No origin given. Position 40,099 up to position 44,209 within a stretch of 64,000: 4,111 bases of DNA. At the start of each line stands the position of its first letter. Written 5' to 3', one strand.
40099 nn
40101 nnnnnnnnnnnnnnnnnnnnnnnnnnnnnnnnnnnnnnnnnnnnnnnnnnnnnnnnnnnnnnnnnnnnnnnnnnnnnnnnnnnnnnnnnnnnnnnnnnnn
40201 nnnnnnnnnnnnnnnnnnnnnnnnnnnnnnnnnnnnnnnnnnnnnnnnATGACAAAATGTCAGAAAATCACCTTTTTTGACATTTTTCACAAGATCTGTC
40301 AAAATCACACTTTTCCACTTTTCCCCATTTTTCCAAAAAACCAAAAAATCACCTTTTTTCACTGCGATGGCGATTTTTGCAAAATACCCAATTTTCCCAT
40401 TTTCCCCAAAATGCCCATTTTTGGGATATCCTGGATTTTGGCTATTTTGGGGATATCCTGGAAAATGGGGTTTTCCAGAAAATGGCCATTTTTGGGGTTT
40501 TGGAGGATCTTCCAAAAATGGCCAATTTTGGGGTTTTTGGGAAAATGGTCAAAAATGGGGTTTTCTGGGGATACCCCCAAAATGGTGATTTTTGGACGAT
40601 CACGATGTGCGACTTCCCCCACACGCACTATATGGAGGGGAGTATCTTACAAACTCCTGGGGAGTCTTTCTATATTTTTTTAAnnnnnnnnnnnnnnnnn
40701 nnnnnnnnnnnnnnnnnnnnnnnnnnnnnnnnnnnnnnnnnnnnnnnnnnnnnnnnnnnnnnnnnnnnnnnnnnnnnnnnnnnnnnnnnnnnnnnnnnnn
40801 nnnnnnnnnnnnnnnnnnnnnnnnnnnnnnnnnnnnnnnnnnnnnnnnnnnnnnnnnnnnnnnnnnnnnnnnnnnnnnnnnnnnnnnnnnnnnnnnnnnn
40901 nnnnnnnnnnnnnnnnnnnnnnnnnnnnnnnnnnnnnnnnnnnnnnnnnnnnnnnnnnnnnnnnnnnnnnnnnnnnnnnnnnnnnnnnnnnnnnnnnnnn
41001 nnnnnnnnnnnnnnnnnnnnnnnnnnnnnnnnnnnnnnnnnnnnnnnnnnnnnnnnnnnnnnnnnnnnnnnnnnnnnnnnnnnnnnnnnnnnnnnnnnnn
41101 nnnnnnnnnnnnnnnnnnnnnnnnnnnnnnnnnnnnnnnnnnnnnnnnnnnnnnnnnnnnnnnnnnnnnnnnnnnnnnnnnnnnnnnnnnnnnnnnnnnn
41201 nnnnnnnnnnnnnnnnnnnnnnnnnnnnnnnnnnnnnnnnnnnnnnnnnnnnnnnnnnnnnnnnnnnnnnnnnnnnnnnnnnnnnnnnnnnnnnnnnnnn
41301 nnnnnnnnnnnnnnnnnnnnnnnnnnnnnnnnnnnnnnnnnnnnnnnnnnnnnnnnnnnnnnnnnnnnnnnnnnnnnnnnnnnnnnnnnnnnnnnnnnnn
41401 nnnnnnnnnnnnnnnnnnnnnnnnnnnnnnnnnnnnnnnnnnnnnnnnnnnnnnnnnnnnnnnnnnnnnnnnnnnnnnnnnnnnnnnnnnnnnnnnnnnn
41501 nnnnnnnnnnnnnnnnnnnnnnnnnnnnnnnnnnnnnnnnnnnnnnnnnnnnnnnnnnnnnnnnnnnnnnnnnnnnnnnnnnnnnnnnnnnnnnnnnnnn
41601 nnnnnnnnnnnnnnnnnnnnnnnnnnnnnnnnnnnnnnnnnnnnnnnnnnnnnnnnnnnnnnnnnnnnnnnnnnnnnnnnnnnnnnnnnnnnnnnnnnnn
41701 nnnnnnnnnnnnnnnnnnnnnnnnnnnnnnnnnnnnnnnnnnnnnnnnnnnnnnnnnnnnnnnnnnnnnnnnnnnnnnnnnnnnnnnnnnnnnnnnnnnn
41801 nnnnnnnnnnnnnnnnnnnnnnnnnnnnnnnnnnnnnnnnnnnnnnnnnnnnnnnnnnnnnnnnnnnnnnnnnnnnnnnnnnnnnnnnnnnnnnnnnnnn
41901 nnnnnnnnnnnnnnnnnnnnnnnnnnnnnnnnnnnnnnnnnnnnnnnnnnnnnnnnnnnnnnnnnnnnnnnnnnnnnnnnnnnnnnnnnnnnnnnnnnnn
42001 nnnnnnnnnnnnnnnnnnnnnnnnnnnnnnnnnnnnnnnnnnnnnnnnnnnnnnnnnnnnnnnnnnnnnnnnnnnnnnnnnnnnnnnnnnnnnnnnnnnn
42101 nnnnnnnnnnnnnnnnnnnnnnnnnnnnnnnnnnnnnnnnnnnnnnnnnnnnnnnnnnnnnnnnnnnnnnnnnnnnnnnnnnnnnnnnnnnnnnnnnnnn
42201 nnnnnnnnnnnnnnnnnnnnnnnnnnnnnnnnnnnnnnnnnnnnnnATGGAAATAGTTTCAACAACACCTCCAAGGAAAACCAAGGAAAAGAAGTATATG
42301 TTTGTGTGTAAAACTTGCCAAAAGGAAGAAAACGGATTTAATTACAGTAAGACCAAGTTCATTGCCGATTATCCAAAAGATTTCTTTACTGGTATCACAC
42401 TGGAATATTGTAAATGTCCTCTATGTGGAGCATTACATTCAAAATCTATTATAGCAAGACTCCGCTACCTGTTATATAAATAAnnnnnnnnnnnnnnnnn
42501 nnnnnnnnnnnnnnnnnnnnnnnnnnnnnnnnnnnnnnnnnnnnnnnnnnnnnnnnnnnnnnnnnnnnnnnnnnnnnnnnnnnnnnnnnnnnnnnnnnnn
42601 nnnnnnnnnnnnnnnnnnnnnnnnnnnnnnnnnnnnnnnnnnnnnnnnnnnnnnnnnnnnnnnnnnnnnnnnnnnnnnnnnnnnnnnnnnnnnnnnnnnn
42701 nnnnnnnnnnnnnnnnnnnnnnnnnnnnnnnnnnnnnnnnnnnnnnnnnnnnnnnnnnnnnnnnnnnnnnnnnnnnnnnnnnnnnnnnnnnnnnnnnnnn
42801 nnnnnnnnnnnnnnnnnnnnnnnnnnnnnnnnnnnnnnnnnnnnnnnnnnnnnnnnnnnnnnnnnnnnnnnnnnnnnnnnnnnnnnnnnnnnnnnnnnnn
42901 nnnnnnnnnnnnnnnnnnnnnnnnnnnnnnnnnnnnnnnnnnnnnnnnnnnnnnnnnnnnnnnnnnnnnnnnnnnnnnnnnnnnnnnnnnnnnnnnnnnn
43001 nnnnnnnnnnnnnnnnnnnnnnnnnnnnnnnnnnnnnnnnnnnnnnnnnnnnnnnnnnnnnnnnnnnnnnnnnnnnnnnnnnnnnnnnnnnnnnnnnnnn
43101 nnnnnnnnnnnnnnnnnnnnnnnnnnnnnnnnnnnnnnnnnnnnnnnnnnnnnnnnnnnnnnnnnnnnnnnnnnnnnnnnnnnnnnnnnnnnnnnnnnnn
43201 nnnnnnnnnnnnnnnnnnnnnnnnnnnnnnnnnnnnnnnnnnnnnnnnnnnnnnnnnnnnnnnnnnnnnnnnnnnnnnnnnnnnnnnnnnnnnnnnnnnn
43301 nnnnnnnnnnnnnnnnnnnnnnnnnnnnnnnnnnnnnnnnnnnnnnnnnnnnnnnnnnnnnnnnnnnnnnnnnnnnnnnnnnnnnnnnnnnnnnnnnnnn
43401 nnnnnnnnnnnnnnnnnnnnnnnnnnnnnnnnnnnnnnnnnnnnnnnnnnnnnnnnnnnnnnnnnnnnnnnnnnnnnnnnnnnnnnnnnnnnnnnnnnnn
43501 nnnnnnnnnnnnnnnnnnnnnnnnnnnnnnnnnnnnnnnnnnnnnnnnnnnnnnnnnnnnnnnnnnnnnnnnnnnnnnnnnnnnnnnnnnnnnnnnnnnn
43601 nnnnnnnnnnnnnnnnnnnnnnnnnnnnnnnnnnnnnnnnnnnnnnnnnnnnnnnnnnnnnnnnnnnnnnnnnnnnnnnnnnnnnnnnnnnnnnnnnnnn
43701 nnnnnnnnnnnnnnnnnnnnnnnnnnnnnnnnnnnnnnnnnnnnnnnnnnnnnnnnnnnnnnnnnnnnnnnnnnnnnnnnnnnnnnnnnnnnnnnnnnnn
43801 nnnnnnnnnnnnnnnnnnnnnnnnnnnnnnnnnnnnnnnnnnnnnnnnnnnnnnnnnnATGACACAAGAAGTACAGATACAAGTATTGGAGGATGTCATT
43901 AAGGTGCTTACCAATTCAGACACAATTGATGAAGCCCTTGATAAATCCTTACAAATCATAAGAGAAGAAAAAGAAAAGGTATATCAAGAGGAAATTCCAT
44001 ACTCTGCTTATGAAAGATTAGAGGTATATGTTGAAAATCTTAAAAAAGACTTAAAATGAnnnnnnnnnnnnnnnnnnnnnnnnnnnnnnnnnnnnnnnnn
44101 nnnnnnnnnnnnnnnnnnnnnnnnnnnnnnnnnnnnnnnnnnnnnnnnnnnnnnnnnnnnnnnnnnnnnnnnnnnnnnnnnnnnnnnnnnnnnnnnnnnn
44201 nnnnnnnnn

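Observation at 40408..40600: Array of CC(A/T)6GG boxes in alternating orientation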

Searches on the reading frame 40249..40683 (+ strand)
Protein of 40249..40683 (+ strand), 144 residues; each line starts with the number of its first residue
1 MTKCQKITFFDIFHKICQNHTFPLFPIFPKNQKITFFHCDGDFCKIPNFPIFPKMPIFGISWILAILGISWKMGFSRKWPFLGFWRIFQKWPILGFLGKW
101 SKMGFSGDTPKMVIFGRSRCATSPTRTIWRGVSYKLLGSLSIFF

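Call 31: find_homologous_proteins(query=window:40249-40683:+, max_evalue=0.01)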
Query window:40249-40683:+ (144 aa): 7 proteins with E <= 0.01 among 18 candidates.
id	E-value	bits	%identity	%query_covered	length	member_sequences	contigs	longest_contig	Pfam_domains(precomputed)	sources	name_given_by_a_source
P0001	1.1e-95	336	100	100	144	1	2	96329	-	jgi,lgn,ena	-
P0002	1.1e-64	235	92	77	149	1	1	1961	-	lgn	-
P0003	9.3e-35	138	57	100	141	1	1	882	-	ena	-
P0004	4.2e-34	136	62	77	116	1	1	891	-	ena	-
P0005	4.6e-19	87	52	72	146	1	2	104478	-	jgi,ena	-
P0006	4.6e-19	87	44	100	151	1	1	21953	-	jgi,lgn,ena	-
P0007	1.3e-8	53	42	77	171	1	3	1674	-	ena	-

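Call 32: find_encoding_contigs(protein=P0005, flank=6000, max_places=2)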
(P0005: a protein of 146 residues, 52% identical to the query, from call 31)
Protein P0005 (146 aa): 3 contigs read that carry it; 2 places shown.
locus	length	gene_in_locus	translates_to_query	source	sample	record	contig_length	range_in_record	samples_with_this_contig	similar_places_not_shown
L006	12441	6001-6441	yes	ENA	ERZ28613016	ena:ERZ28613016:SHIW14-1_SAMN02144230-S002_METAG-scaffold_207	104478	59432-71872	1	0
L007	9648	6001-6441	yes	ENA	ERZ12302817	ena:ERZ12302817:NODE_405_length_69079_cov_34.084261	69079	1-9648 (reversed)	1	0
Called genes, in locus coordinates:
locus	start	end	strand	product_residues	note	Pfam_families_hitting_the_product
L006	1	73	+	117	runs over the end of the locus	PF14190:DUF4313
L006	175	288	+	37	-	-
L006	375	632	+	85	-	-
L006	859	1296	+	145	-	-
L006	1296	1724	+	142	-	-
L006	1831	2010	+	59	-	-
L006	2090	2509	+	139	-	-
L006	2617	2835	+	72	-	-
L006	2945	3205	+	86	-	-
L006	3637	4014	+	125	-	-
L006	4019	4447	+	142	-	-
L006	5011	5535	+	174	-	-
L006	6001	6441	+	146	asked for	-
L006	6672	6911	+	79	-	-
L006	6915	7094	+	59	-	-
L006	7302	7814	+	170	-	-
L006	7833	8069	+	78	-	-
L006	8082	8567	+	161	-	-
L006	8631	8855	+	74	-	-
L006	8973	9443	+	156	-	-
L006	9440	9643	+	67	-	-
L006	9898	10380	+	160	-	-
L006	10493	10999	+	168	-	-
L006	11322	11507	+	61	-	-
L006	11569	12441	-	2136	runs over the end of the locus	PF02837:Glyco_hydro_2_N (weak), PF00703:Glyco_hydro_2 (weak), PF02836:Glyco_hydro_2_C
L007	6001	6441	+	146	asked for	-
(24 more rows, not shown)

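Call 33: find_encoding_contigs(protein=P0006, flank=6000, max_places=2)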
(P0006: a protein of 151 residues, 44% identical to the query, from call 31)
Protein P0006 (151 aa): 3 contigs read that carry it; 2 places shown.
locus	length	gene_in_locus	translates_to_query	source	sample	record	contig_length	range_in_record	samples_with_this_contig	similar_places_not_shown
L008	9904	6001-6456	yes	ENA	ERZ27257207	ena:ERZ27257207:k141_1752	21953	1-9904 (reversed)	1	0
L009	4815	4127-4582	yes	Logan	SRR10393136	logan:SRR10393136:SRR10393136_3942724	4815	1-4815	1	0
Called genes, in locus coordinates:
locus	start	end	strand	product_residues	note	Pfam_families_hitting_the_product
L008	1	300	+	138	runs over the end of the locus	-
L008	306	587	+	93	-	-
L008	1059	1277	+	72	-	-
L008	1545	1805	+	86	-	-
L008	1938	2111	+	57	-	-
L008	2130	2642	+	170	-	-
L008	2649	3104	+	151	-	-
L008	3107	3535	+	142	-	-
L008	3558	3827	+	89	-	-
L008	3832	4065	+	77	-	-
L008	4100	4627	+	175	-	-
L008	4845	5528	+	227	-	-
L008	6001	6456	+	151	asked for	-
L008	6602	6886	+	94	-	-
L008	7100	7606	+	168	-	-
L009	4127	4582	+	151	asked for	-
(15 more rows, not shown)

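Call 38: find_encoding_contigs(protein=P0003, flank=3000, max_places=2)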
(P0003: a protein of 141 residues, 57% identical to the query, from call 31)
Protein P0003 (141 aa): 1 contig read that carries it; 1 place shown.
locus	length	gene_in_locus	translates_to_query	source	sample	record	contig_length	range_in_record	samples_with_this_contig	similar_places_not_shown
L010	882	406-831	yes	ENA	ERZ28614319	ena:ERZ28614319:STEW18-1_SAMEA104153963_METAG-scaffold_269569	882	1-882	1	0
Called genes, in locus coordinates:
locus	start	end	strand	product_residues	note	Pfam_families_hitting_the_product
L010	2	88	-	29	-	?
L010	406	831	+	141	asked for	-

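Call 39: find_encoding_contigs(protein=P0004, flank=3000, max_places=2)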
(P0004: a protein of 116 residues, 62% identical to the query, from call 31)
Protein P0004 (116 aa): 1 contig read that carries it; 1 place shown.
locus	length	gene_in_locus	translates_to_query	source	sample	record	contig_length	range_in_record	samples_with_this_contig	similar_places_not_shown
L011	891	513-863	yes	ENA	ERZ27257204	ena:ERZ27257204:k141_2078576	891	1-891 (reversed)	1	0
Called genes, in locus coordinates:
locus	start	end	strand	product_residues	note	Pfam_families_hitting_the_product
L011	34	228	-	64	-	-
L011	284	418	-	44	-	-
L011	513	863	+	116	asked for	-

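Call 40: find_encoding_contigs(protein=P0007, flank=3000, max_places=3)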
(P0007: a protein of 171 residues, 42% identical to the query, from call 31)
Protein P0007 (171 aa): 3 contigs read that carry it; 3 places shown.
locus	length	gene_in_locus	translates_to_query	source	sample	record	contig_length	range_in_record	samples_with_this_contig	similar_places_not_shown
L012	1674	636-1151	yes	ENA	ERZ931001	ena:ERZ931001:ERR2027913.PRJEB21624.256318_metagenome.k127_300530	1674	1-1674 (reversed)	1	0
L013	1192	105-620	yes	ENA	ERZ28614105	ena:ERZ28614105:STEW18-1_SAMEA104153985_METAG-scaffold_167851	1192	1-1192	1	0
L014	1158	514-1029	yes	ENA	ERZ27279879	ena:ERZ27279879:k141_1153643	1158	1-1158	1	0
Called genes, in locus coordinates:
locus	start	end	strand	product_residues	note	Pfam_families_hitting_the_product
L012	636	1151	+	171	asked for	-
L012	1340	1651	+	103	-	-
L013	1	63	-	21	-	?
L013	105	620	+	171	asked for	-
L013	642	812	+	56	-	-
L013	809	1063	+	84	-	-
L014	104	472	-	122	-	PF12840:HTH_20, PF01022:HTH_5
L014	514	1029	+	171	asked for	-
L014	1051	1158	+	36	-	?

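Call 41: find_encoding_contigs(protein=P0002, flank=3000, max_places=2)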
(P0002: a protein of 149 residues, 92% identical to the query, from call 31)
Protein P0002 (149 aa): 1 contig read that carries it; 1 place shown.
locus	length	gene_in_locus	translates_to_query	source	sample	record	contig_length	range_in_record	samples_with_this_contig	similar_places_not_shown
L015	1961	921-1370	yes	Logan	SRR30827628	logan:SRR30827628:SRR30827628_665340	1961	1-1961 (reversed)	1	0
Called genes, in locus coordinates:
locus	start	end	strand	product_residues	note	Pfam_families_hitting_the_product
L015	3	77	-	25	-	?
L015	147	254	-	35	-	-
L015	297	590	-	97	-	-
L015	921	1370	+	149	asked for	-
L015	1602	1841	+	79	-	-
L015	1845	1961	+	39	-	?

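Call 112: find_homologous_proteins(query=P0007, max_evalue=0.01)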
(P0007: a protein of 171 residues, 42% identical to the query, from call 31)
Query P0007 (171 aa): 6 proteins with E <= 0.01 among 37 candidates.
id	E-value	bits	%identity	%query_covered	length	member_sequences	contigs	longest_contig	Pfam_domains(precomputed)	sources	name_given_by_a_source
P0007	3.9e-115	400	100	100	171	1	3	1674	-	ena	-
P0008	7.2e-44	168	61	84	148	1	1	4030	-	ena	-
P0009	7.9e-44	168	60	84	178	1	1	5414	-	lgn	-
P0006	1.1e-22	99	46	84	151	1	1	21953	-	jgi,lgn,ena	-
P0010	7.2e-14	70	46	60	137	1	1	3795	-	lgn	-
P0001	2.4e-7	49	42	61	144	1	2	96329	-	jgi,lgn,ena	-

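Call 113: find_encoding_contigs(protein=P0009, flank=5000, max_places=1)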
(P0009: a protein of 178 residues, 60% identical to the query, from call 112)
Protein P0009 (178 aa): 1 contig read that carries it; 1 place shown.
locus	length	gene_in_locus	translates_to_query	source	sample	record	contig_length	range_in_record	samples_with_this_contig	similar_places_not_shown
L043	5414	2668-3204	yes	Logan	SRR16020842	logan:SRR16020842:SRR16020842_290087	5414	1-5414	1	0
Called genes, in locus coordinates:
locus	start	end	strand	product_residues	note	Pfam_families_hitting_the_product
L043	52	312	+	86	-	-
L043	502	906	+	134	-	-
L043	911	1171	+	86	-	-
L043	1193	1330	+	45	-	-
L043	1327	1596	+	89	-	-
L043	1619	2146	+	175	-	-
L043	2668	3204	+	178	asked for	-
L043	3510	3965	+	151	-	-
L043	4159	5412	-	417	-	?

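Call 114: find_encoding_contigs(protein=P0010, flank=5000, max_places=1)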
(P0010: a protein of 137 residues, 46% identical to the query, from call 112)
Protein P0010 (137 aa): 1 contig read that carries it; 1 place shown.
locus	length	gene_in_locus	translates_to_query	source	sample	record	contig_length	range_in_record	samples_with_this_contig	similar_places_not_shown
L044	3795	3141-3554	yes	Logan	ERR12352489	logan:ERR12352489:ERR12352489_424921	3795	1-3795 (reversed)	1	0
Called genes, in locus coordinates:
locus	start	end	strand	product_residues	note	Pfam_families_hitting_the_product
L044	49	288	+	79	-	-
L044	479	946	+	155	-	-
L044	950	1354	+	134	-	-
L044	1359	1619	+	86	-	-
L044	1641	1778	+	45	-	-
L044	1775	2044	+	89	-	-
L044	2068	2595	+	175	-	-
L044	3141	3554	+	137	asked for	-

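Call 115: find_encoding_contigs(protein=P0008, flank=5000, max_places=1)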
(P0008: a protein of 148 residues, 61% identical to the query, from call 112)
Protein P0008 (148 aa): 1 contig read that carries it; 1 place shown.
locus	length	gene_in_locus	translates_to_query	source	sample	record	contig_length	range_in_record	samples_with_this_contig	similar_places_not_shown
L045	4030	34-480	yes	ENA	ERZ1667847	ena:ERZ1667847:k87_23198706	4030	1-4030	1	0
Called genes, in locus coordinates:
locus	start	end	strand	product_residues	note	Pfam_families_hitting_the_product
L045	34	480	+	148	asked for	-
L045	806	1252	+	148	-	-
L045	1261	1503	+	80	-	-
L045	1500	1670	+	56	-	-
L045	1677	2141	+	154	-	-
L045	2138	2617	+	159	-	-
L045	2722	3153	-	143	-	-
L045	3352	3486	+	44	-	-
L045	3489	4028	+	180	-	?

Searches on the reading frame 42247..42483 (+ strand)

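Call 62: search_protein_families(library=pfam, proteins=[window:42247-42483:+], max_evalue=0.1)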
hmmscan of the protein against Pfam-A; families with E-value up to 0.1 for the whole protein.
window:42247-42483:+ (78 aa): 2 families
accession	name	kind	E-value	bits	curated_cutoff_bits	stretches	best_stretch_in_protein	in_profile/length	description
PF25420.1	zf-C2H2_ZN292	-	0.0045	17.4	27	1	10-27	3-20/33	ZN292-like C2H2 zinc finger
PF24859.1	FdhE_central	-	0.053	14.1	27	0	57-70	2-15/39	FdhE, central domain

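Call 63: search_protein_families(library=phrogs, proteins=[window:42247-42483:+], max_evalue=0.01)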
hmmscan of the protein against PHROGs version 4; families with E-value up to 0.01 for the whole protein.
window:42247-42483:+ (78 aa): 0 families

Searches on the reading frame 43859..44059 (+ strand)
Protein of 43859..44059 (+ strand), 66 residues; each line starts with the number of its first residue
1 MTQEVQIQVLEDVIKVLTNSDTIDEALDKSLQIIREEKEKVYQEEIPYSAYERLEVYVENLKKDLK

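Call 62: search_protein_families(library=pfam, proteins=[window:43859-44059:+], max_evalue=0.1)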
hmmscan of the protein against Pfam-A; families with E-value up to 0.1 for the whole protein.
window:43859-44059:+ (66 aa): 2 families
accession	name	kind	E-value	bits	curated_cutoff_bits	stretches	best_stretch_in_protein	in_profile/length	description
PF01486.22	K-box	-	0.006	17.1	30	1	23-51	48-76/93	K-box region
PF19043.5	CBP66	-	0.059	13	27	1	2-49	143-190/403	Nuclear cap binding complex subunit CBP66 C-terminal region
